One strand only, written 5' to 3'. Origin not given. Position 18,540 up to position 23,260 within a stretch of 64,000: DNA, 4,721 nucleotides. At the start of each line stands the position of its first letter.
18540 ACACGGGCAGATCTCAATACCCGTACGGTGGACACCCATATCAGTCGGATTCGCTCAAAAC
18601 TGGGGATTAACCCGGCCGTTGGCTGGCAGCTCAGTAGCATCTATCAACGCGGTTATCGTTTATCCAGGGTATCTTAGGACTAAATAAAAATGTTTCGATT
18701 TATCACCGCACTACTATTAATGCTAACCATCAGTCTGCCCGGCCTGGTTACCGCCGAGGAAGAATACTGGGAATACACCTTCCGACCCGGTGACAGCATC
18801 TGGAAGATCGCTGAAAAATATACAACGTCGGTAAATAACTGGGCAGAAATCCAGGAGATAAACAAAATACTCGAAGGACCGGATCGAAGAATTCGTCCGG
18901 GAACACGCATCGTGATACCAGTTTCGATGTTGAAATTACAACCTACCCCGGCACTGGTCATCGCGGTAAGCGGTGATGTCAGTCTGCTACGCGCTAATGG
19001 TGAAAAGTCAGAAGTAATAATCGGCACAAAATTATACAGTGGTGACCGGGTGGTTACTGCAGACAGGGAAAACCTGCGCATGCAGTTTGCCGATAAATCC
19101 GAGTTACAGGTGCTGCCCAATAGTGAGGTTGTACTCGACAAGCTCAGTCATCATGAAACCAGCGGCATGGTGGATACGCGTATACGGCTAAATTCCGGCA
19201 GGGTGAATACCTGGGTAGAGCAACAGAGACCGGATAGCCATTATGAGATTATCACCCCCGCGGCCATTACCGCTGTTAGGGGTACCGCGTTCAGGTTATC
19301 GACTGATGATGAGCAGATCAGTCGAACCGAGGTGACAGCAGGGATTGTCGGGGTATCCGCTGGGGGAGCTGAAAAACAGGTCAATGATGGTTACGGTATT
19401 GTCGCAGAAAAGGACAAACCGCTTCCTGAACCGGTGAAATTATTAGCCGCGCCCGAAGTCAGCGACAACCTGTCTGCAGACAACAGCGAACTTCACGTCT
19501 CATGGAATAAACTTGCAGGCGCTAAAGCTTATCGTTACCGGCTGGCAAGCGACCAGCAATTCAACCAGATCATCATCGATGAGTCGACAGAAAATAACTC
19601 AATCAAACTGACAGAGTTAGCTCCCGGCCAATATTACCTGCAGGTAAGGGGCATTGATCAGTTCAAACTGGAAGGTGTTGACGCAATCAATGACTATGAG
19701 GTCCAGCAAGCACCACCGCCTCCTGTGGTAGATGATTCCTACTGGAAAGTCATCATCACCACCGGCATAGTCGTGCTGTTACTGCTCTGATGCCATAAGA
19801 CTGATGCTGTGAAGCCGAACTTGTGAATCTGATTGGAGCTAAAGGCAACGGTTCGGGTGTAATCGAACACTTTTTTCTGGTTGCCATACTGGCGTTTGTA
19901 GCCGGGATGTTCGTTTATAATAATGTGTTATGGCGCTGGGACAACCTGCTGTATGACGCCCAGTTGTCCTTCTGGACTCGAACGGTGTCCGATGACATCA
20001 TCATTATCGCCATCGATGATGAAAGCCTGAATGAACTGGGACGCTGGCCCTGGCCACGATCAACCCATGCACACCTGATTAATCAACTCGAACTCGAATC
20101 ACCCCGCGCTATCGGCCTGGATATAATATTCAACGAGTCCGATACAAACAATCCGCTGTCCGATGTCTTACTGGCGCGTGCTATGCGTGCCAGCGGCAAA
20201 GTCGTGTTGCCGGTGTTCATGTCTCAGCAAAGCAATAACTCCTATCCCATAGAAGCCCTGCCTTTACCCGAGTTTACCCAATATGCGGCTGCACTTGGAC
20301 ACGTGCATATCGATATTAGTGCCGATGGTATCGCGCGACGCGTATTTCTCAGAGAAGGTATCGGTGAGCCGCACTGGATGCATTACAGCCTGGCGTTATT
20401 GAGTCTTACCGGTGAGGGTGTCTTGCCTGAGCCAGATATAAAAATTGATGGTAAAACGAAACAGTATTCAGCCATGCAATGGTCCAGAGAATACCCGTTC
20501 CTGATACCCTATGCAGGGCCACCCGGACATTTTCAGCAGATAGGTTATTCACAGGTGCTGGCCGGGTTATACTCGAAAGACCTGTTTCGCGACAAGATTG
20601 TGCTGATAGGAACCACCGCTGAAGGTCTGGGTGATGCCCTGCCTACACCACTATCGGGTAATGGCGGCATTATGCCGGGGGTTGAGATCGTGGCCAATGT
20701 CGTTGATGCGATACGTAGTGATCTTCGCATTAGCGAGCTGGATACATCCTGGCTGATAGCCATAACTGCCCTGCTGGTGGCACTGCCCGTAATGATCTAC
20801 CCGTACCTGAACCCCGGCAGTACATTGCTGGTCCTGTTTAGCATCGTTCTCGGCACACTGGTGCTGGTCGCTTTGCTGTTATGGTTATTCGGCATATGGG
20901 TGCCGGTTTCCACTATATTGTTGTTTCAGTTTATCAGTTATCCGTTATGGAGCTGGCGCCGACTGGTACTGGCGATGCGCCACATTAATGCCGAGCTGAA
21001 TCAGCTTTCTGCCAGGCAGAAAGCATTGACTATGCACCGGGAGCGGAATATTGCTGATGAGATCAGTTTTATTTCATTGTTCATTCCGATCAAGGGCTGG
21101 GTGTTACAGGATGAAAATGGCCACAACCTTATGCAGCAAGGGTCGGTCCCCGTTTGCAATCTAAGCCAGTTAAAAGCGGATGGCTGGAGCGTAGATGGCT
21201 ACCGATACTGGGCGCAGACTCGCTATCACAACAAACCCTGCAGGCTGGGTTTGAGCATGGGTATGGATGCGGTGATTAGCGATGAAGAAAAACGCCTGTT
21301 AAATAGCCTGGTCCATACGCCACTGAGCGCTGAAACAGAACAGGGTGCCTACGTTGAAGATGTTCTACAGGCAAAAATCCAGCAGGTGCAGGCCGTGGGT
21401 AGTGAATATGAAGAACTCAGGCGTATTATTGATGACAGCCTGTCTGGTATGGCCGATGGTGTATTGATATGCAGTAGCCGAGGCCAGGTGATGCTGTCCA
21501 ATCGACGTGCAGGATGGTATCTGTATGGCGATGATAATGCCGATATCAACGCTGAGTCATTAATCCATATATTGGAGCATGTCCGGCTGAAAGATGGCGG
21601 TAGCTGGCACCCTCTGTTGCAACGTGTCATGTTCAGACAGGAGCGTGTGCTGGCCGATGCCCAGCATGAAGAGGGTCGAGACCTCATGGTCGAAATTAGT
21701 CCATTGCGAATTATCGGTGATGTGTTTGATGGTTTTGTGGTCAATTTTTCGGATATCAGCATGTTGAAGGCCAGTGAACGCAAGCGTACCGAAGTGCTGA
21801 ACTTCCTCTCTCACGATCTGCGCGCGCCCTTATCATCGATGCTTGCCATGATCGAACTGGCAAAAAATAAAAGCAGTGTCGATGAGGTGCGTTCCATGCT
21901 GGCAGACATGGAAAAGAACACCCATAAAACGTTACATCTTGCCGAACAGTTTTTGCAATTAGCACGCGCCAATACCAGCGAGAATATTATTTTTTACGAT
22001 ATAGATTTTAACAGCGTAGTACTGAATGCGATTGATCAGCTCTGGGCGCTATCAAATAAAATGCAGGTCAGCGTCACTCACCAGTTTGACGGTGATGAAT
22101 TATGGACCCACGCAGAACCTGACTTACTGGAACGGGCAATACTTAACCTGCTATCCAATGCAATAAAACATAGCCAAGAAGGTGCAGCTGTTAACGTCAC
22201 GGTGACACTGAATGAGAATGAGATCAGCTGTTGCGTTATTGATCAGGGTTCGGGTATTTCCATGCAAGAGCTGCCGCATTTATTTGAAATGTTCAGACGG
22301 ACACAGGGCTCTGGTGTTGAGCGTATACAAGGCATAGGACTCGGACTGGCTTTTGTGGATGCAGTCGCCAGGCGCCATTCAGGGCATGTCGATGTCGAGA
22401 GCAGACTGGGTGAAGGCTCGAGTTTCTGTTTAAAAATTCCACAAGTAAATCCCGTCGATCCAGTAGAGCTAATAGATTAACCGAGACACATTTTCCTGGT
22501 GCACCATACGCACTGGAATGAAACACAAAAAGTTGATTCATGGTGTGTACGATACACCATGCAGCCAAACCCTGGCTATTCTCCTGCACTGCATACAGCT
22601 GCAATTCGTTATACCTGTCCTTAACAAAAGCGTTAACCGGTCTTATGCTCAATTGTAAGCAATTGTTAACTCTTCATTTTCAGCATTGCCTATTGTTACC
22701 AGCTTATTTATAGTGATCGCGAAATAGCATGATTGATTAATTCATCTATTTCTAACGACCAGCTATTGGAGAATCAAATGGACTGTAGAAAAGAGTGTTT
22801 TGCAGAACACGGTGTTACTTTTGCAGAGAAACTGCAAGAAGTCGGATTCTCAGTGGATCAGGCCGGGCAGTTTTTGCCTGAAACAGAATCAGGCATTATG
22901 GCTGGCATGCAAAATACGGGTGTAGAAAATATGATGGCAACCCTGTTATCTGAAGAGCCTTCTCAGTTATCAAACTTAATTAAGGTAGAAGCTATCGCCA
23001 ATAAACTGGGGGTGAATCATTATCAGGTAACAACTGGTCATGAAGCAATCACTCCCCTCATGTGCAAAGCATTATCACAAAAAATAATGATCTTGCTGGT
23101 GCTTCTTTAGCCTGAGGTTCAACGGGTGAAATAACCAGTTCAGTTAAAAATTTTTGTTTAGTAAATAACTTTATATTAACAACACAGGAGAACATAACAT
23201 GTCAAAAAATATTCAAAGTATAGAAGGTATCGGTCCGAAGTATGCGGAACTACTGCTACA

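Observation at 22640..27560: Anciently duplicated two-gene cassette (unknown protein A plus DUF4332-type HhH protein B), each copy preceded by the same CAATTG-rich palindromic operator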

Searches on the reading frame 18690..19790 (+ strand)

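Call 20: search_protein_families(library=pfam, proteins=[window:18690-19790:+], max_evalue=0.001)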
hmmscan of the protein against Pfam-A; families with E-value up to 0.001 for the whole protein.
window:18690-19790:+ (366 aa): 2 families
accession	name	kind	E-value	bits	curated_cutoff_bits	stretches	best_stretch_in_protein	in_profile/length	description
PF04773.18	FecR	-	3.4e-14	53.5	24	1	119-220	1-96/97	FecR protein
PF01476.26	LysM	-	2.2e-08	34.3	20.9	1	29-77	1-43/43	LysM domain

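Call 59: search_protein_families(library=ncbifam, proteins=[window:18690-19787:+], max_evalue=0.01)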
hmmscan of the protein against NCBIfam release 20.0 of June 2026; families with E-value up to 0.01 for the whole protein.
window:18690-19787:+ (366 aa): 7 families
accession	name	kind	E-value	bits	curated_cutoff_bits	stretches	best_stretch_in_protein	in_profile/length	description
NF033165.1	lipo_LipL45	exception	8.3e-22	77.7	350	1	87-223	39-174/391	lipoprotein LipL45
NF047849.1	Lsa33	exception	6.6e-16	58.4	420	1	88-227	30-169/310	surface adhesin Lsa33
NF010723.1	PRK14125.1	equivalog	1.7e-10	40.7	60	1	5-79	11-87/87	cell division suppressor protein YneA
NF033682.1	retention_LapA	subfamily_domain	1.1e-08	35.4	50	1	87-152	3-68/145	retention module-containing protein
TIGR02899.1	spore_safA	subfamily_domain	5.4e-07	29.4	67.85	1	33-77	3-43/44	SafA/ExsA family spore coat assembly protein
NF008399.0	PRK11198.1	equivalog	1.5e-05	25.5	134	1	24-78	93-147/149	peptidoglycan-binding protein LysM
NF049904.1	lambda_TipJ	exception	0.0057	14.2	1950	0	281-345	653-716/1163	phage attachment tail tip protein J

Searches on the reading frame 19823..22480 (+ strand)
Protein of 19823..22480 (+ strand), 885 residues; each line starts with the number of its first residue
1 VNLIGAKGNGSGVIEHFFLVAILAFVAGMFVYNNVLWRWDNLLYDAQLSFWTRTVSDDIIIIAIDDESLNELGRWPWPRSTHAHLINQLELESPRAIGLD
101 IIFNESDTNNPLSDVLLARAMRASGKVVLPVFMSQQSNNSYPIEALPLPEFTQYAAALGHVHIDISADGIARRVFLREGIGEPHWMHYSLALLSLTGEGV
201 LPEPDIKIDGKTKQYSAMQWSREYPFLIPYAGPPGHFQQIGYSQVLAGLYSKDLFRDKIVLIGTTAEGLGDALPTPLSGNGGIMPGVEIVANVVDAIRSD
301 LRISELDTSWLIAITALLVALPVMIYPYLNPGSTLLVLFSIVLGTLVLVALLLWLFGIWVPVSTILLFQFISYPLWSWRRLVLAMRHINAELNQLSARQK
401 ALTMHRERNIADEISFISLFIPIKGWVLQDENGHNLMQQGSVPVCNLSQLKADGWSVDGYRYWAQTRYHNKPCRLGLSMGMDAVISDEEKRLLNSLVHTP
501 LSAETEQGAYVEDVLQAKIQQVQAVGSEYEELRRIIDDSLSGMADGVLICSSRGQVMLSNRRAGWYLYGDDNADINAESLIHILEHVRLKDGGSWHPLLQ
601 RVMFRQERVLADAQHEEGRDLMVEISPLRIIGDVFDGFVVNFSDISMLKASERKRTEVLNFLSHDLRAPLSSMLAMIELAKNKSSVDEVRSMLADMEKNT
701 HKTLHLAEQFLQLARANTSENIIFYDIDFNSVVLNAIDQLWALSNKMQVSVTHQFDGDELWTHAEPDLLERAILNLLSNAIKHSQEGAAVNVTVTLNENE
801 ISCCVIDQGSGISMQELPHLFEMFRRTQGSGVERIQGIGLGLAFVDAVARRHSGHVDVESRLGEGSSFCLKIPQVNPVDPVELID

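Call 3: search_protein_families(library=pfam, proteins=[window:19823-22480:+], max_evalue=0.1)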
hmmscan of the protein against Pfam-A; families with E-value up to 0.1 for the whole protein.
window:19823-22480:+ (885 aa): 6 families
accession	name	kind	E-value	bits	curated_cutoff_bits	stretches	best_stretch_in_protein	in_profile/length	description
PF05226.16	CHASE2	-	8.9e-54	183.2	26.3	1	23-318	3-253/257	CHASE2 domain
PF02518.31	HATPase_c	-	1.2e-23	84.1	26.4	1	766-874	3-109/111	Histidine kinase-, DNA gyrase B-, and HSP90-like ATPase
PF00512.31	HisKA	-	3.3e-08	33.9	26.9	1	655-717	2-64/66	His Kinase A (phospho-acceptor) domain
PF13589.12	HATPase_c_3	-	0.00035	21.1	25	1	770-829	4-62/137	Histidine kinase-, DNA gyrase B-, and HSP90-like ATPase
PF13581.12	HATPase_c_2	-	0.0013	19.2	27.4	1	776-850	39-114/127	Histidine kinase-like ATPase domain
PF09904.15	HTH_43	-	0.021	15.2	27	0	805-859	15-68/89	Winged helix-turn helix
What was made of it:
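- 19823..22480 (+): CHASE2 sensor histidine kinase. Pfam CHASE2, HisKA and HATPase_c (call 3).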

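Call 59: search_protein_families(library=ncbifam, proteins=[window:19823-22477:+], max_evalue=0.01)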
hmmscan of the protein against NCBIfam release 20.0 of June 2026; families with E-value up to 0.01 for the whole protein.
window:19823-22477:+ (885 aa): 83 families (the best 25 are shown)
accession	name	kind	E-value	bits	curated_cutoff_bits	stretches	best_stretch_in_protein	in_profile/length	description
TIGR02966.1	phoR_proteo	equivalog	2.7e-47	161.4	334.2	1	534-871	6-332/333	phosphate regulon sensor histidine kinase PhoR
NF046044.1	PnpS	equivalog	7.6e-47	160.2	400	1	512-873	33-390/390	two-component system histidine kinase PnpS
NF033092.0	HK_WalK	equivalog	9.9e-44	149.9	725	1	517-873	244-593/594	cell wall metabolism sensor histidine kinase WalK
NF047874.1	MASE3_PAS_HK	subfamily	3.6e-37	128.5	560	1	505-874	243-625/655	MASE3 domain-containing sensor histidine kinase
NF041735.1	hist_kin_RppB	equivalog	1.5e-34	119.6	400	1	663-873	224-438/438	two-component system sensor histidine kinase RppB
TIGR01386.1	cztS_silS_copS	subfamily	4.7e-31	108.2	292.55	1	662-873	248-457/457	heavy metal sensor histidine kinase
NF008312.0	PRK11100.1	equivalog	8.3e-31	107.3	356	1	659-874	260-474/477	two-component system sensor histidine kinase CreC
NF033093.1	HK_VicK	exception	4.7e-30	104.6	680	1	536-873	96-434/448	cell wall metabolism sensor histidine kinase VicK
NF045595.1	HK_scytonemin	equivalog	2.7e-29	102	865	1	655-874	415-635/637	scytonemin biosynthesis sensor histidine kinase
NF008235.0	PRK11006.1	equivalog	3.7e-28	98.6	390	1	629-874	178-423/431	phosphate regulon sensor histidine kinase PhoR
NF033091.0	HK_VanS_ACDEFG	equivalog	1.2e-27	96.8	400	1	647-863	66-284/293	vancomycin resistance histidine kinase VanS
NF008468.0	PRK11360.1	equivalog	1.8e-27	96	646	1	527-874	261-608/616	two-component system sensor histidine kinase AtoS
NF040691.1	MtrAB_MtrB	equivalog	1.9e-27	96.4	450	1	662-875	278-493/507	MtrAB system histidine kinase MtrB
NF007898.0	PRK10604.1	equivalog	5.4e-27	95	478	1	620-876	183-425/433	two-component system sensor histidine kinase RstB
NF006800.0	PRK09303.1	equivalog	5.8e-27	94.6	342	1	654-873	150-376/383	histidine kinase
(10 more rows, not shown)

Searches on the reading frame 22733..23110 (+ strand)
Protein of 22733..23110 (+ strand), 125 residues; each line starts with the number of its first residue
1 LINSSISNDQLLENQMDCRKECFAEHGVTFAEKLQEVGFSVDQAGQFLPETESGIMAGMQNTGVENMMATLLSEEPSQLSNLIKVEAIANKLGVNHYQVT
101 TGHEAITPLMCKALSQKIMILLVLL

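Call 3: search_protein_families(library=pfam, proteins=[window:22733-23110:+], max_evalue=0.1)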
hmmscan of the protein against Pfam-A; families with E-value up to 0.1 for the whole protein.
window:22733-23110:+ (125 aa): 1 family
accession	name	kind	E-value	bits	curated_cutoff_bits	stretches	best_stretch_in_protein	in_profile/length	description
PF06078.17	DUF937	-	0.014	16.3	25.4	0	84-117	11-44/135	Bacterial protein of unknown function (DUF937)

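Call 59: search_protein_families(library=ncbifam, proteins=[window:22778-23107:+], max_evalue=0.01)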
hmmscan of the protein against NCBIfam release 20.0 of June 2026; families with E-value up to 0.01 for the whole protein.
window:22778-23107:+ (110 aa): 0 families
